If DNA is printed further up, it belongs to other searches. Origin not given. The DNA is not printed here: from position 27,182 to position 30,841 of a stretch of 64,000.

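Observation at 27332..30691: Rad50/SbcC-like protein that keeps the zinc hook but has lost all ATPase motifs, with no SbcD partner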

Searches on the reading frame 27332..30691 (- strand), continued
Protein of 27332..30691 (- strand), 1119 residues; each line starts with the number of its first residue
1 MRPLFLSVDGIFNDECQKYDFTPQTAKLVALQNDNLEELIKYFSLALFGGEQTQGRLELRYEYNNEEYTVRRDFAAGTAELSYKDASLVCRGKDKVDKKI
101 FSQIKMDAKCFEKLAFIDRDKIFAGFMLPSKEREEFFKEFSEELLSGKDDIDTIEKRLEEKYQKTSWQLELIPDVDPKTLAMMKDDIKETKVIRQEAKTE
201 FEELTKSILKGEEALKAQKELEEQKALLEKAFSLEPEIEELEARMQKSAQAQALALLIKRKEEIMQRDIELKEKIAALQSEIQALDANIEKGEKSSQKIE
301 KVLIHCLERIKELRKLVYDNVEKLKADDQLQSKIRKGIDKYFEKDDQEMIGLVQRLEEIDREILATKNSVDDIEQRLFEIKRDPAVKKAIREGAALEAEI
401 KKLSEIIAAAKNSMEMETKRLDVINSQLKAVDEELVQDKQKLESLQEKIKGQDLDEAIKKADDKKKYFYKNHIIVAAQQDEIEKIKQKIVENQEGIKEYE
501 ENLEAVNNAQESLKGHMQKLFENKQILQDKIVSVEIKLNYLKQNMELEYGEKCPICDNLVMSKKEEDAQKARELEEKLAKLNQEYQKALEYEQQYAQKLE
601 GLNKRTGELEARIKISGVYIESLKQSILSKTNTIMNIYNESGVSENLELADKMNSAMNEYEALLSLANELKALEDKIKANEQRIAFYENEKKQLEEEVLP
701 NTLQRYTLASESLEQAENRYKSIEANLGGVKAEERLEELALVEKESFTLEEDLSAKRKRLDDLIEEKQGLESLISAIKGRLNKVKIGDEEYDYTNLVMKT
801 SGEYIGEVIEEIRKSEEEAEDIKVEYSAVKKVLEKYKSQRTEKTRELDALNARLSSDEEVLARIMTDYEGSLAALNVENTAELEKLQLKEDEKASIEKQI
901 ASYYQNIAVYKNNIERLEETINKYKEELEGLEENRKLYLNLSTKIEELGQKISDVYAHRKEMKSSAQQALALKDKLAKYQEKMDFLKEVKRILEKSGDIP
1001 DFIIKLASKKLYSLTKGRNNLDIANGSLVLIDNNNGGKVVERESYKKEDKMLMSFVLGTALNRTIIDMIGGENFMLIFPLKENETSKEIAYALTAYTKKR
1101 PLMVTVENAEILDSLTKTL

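Call 34: search_protein_representatives(alignment_id=A1)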
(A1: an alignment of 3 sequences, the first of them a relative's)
Query: 3 sequences, 1126 profile positions. Proteins with E-value up to 0.001 (for the whole library): 109; up to 1e-10: 83; up to 1e-30: 64. The best 109 are listed.
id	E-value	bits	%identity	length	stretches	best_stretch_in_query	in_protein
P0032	0.0e+00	1528.1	-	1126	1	1-1126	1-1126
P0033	0.0e+00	1040.9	-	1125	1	1-1125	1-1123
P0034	2.4e-296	1002.7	-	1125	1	1-1125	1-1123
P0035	3.4e-266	902.8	-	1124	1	1-1125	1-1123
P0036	9.6e-261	884.8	-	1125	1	1-1125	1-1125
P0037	6.8e-260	882.0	-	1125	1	1-1125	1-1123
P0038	5.3e-252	855.9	-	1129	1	1-1125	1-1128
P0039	2.2e-248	843.9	-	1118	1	15-1125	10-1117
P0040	1.7e-228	778.0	-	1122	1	1-1125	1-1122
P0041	1.4e-220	751.9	-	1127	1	1-1125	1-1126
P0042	1.2e-217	742.1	-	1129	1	1-1125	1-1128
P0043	1.1e-212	725.7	-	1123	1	1-1125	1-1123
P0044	2.7e-209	714.5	-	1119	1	1-1125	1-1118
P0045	2.9e-203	694.5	-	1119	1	1-1125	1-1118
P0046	3.4e-198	677.7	-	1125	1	1-1125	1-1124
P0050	1.5e-136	473.5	-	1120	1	1-1125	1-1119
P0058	4.3e-111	389.2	-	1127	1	1-1125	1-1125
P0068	1.2e-77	278.4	-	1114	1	1-1113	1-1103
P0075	2.2e-55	204.7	-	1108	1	1-1109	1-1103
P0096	8.5e-30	120.0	-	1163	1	1-985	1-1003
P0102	8.2e-21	90.3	-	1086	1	1-996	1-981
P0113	6.1e-12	60.9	-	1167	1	1-1070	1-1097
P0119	2.1e-08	49.2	-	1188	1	1-1080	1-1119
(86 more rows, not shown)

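Call 48: find_related_loci(query=A6, collection=genome_contigs, flank=8000)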
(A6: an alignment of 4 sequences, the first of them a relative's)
Query A6 (1119 aa) in genome_contigs; peptide patterns used: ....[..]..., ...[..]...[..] (x = any residue, [..] = any of these).
100 stretches matched a pattern; 7 encode a relative of the query (tblastn E <= 1e-3); 5 distinct loci.
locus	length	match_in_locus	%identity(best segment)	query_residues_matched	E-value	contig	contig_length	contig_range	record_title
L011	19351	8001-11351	40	1-1117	0e+0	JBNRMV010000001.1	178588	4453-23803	MAG: Christensenellales bacterium isolate UACH.msa k127_205063, whole genome shotgun sequence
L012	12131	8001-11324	39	1-1107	0e+0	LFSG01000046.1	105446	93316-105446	MAG: Clostridiales bacterium DTU072 scaffold1770, whole genome shotgun sequence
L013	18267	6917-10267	40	1-1117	0e+0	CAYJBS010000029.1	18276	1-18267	MAG TPA_asm: uncultured Christensenella sp. isolate ERP122455_co1_162 genome assembly, contig: NODE_536_length_18276_cov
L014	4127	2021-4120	40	1-700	4e-146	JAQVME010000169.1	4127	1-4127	MAG: Clostridia bacterium isolate STF1_126 NODE_93269_length_4127_cov_4.280000_Sandtown_F1, whole genome shotgun sequenc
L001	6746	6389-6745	78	1-119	4e-56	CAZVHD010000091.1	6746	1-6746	MAG TPA_asm: uncultured Christensenella sp. isolate SRP252850_co1_273 genome assembly, contig: NODE_21435_length_6746_co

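Call 52: search_protein_families(library=phrogs, proteins=[window:27332-30691:-], max_evalue=0.01)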
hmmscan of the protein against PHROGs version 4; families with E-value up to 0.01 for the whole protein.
window:27332-30691:- (1119 aa): 1 family
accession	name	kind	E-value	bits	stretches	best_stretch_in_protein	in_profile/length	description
phrog_77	-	DNA, RNA and nucleotide metabolism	7.5e-05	22.4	1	400-698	459-786/967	SbcC-like subunit of palindrome specific endonuclease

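Call 54: find_encoding_contigs(protein=P0004, flank=3000, max_places=2)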
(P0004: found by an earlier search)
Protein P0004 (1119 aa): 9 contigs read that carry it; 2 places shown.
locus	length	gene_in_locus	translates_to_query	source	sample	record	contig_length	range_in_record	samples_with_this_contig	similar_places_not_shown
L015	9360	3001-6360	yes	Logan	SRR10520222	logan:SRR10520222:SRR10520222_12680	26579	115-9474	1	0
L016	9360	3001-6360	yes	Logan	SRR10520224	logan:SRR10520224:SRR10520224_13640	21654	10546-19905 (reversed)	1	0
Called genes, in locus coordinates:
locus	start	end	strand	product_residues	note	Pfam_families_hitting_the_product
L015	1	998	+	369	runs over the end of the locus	?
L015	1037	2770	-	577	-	PF07261:DnaB_2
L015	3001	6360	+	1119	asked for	-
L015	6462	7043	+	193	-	-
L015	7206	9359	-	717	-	PF06480:FtsH_ext (weak), PF00004:AAA, PF17862:AAA_lid_3, PF01434:Peptidase_M41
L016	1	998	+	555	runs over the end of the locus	PF07690:MFS_1 (weak), PF12832:MFS_1_like, PF13347:MFS_2, PF03209:PUCC (weak), PF13347:MFS_2, PF00083:Sugar_tr (weak), PF07690:MFS_1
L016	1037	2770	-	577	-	PF07261:DnaB_2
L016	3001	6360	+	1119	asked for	-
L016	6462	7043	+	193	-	-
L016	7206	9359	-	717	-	PF06480:FtsH_ext (weak), PF00004:AAA, PF17862:AAA_lid_3, PF01434:Peptidase_M41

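Call 59: predict_structure(alignment_id=A3)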
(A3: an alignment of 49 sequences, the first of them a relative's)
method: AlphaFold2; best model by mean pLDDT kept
length: 1119 residues; sequences in the alignment: 49
mean_pLDDT: 81.5   pTM: 0.44
mean pLDDT of the five models: 81.5, 81.1, 78.6, 77.8, 76.6
residues with pLDDT >= 90: 231; 70-90: 722; 50-70: 165; < 50: 1
segments of 3 or more residues with pLDDT < 50: none
pLDDT, mean of each block of 10 residues (from residue 1): 94 88 85 90 93 93 92 94 90 93 90 91 92 89 78 87 90 87 91 91 91 89 86 79 73 64 68 74 76 73 70 60 53 58 66 78 82 81 80 86 87 87 88 87 76 73 83 83 84 83 84 83 84 81 72 65 70 83 86 85 84 84 86 86 85 82 79 83 87 89 88 89 83 79 79 81 79 64 56 59 57 66 72 76 74 68 58 57 67 78 86 90 91 89 89 90 86 86 87 81 93 92 91 91 89 94 89 91 84 88 89 80
secondary structure, 60 per line:
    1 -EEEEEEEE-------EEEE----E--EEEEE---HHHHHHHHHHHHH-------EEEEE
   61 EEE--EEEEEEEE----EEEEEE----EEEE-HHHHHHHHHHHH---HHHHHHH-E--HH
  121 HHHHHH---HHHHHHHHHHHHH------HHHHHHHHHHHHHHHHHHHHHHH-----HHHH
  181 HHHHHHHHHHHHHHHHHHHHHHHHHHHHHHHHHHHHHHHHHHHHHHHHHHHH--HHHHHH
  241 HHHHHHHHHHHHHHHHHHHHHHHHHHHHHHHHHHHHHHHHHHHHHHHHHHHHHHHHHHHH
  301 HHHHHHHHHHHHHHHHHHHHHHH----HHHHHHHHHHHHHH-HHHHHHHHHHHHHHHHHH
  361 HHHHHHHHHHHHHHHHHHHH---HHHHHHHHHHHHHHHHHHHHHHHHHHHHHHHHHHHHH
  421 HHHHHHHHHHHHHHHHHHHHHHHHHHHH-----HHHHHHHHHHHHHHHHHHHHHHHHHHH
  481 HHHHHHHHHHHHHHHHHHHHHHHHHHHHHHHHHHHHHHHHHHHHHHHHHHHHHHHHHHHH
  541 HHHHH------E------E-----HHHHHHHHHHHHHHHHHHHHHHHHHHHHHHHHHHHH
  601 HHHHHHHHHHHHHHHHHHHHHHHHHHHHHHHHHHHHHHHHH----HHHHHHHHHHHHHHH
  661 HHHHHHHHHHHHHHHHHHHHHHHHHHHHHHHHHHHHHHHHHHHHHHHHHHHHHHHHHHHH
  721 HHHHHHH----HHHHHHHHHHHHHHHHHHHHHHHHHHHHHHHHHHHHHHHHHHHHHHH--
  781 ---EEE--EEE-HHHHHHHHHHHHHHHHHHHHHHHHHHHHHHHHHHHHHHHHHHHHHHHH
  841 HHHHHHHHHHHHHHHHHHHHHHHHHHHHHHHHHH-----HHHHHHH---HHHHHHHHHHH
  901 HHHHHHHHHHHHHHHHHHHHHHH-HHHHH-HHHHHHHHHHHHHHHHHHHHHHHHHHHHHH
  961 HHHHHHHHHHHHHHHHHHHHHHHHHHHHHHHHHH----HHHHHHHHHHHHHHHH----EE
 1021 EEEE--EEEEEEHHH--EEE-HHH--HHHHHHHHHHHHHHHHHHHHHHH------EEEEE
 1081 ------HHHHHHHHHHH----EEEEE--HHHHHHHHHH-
elements in order (helices of 4 or more, strands of 3 or more residues): E2-9 E17-20 E28-32 H36-48 E56-63 E66-73 E78-83 E88-91 H93-104 H108-114 H119-126 H130-142 H149-171 H177-232 H235-323 H328-341 H343-380 H384-448 H454-545 H565-641 H646-727 H732-778 E784-786 E789-791 H793-874 H880-886 H890-923 H925-929 H931-994 H999-1014 E1019-1024 E1027-1032 E1038-1040 H1047-1069 E1076-1080 H1087-1097 E1102-1106 H1109-1118

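Call 61: fold_search(model_id=the predicted structure, library=pdb)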
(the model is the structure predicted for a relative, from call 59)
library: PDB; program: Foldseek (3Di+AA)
matches with E <= 10: 1077; with E <= 0.001: 58
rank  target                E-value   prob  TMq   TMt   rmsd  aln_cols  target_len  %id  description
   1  6yvu_B                5.6e-21  1.00  0.17  0.16  112.1      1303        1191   12  Condensin complex from S.cerevisiae ATP-free apo non-engaged state (released 2020-07-15)
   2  8i4x_B                1.6e-17  1.00  0.17  0.18  100.4      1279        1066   12  Cryo-EM structure of 5-subunit Smc5/6 (released 2024-06-26)
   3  9gm7_A                1.4e-16  1.00  0.14  0.11  96.5      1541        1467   12  MukBEF in a nucleotide-bound state with open neck gate (monomer) (released 2025-03-26)
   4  9qe0_B                1.7e-16  1.00  0.15  0.13  76.1      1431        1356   11  Neobacillus vireti Wadjet-II JetABC dimer (released 2025-06-25)
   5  9qe0_A                5.7e-16  1.00  0.15  0.12  72.8      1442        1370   12  Neobacillus vireti Wadjet-II JetABC dimer (released 2025-06-25)
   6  7nyx_A                6.8e-16  1.00  0.14  0.11  97.6      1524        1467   12  Cryo-EM structure of the MukBEF-MatP-DNA monomer (closed conformation) (released 2021-07-07)
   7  7yqh_B                4.4e-15  1.00  0.17  0.18  102.3      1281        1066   11  Cryo-EM structure of 8-subunit Smc5/6 (released 2024-01-31)
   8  6yvu_A                7.2e-15  1.00  0.17  0.17  108.9      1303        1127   12  Condensin complex from S.cerevisiae ATP-free apo non-engaged state (released 2020-07-15)
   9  7zr1_D                1.3e-14  1.00  0.17  0.23  85.6      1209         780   10  Chaetomium thermophilum Mre11-Rad50-Nbs1 complex bound to ATPyS (composite structure) (released 2023-01-11)
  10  7qcd_A                2.0e-13  1.00  0.16  0.18  115.7      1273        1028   10  CryoEM structure of the Smc5/6-holocomplex (composite structure) (released 2022-09-21)
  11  7zr1_C                5.3e-13  1.00  0.18  0.25  79.8      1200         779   11  Chaetomium thermophilum Mre11-Rad50-Nbs1 complex bound to ATPyS (composite structure) (released 2023-01-11)
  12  8i4x_A                2.2e-12  1.00  0.16  0.17  107.5      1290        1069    9  Cryo-EM structure of 5-subunit Smc5/6 (released 2024-06-26)
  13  8i13_B                2.5e-12  1.00  0.17  0.19  100.6      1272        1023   13  Cryo-EM structure of 6-subunit Smc5/6 (released 2024-06-26)
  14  7qcd_B                4.9e-12  1.00  0.17  0.19  107.0      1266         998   11  CryoEM structure of the Smc5/6-holocomplex (composite structure) (released 2022-09-21)
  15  9gm6_B                7.2e-11  1.00  0.12  0.12  76.9      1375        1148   10  MukBEF in a nucleotide-bound state with open neck gate (heads core) (released 2025-03-26)
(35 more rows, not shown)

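Call 67: find_encoding_contigs(protein=P0075, flank=6000, max_places=2)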
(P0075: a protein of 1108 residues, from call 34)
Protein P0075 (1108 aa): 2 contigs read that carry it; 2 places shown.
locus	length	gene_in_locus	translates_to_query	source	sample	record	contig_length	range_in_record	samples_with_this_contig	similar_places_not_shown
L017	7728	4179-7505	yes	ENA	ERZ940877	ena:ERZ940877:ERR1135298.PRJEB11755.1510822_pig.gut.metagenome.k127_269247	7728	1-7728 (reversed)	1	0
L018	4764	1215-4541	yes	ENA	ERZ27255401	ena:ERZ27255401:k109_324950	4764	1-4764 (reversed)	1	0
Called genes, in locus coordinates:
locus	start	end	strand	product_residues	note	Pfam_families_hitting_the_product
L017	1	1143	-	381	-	?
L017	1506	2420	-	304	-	PF01695:IstB_IS21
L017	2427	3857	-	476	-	PF07261:DnaB_2 (weak)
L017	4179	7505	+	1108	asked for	-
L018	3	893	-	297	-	?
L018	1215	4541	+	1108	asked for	-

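Call 68: find_encoding_contigs(protein=P0058, flank=6000, max_places=2)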
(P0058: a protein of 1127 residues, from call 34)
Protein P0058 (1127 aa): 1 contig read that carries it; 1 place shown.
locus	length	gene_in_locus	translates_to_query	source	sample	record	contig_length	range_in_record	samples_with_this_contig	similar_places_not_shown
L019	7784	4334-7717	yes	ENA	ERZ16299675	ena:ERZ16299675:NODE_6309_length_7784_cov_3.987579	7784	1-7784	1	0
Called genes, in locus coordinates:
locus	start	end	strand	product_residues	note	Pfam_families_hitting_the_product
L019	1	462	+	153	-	?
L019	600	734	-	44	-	-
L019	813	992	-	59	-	PF00255:GSHPx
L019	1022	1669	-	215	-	-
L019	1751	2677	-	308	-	PF01695:IstB_IS21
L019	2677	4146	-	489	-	PF07261:DnaB_2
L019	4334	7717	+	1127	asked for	-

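Call 69: find_encoding_contigs(protein=P0068, flank=6000, max_places=2)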
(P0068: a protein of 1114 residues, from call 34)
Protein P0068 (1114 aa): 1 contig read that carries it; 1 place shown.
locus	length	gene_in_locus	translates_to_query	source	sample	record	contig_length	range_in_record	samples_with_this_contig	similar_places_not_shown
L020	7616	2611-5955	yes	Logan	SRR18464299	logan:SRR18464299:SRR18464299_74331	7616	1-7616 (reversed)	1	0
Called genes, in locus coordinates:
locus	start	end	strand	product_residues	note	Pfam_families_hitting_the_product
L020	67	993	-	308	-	PF01695:IstB_IS21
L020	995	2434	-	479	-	PF07261:DnaB_2 (faint)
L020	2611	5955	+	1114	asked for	-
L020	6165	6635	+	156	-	PF03449:GreA_GreB_N, PF01272:GreA_GreB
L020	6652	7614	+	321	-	?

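Call 70: find_encoding_contigs(protein=P0096, flank=6000, max_places=2)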
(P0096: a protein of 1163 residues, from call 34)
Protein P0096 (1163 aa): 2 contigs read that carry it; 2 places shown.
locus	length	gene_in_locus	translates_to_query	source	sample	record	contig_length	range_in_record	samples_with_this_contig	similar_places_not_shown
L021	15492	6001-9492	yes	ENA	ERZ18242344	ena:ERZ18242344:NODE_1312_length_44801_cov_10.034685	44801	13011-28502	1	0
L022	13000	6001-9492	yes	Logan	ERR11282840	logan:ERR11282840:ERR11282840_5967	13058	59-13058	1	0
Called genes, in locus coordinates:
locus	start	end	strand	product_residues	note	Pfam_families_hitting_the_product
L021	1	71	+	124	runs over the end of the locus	PF07892:DUF1667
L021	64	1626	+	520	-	PF00370:FGGY_N, PF02782:FGGY_C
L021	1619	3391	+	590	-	PF01565:FAD_binding_4, PF02913:FAD-oxidase_C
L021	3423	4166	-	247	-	PF12724:Flavodoxin_5, PF13484:Fer4_16 (faint), PF00037:Fer4 (faint), PF13237:Fer4_10 (faint), PF12838:Fer4_7 (weak), PF13187:Fer4_9 (weak)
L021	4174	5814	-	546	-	PF07261:DnaB_2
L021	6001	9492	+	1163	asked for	-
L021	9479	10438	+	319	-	PF00005:ABC_tran, PF13304:AAA_21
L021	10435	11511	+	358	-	PF12679:ABC2_membrane_2, PF12698:ABC2_membrane_3, PF10920:DUF2705, PF12730:ABC2_membrane_4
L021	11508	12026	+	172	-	PF06177:QueT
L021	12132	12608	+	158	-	PF03449:GreA_GreB_N, PF01272:GreA_GreB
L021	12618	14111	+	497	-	PF01336:tRNA_anti-codon, PF00152:tRNA-synt_2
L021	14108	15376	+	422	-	PF01276:OKR_DC_1, PF01041:DegT_DnrJ_EryC1 (weak), PF01212:Beta_elim_lyase (faint), PF01276:OKR_DC_1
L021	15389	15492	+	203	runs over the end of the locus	PF02223:Thymidylate_kin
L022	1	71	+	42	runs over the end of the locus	?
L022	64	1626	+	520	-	PF00370:FGGY_N, PF02782:FGGY_C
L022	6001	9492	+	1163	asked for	-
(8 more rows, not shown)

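Call 71: find_encoding_contigs(protein=P0113, flank=6000, max_places=2)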
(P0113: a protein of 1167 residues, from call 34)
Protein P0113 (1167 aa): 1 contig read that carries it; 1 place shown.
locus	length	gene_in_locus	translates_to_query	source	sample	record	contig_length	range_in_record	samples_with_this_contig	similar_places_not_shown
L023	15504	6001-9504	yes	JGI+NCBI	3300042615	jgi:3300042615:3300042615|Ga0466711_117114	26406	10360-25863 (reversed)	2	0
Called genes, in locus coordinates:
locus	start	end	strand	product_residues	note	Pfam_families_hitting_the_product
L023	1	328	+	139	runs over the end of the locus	PF00572:Ribosomal_L13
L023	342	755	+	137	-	PF00380:Ribosomal_S9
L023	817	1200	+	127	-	-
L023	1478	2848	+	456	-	-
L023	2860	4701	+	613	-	PF00128:Alpha-amylase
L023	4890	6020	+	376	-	PF00149:Metallophos (weak), PF01012:ETF (faint)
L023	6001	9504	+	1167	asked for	PF13476:AAA_23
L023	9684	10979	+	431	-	-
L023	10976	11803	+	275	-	PF00781:DAGK_cat (weak), PF01513:NAD_kinase, PF20143:NAD_kinase_C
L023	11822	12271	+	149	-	PF01316:Arg_repressor, PF02863:Arg_repressor_C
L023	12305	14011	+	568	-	PF02463:SMC_N, PF13175:AAA_15 (faint), PF13476:AAA_23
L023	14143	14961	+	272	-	PF01926:MMR_HSR1, PF02421:FeoB_N (weak)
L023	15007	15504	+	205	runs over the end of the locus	PF01351:RNase_HII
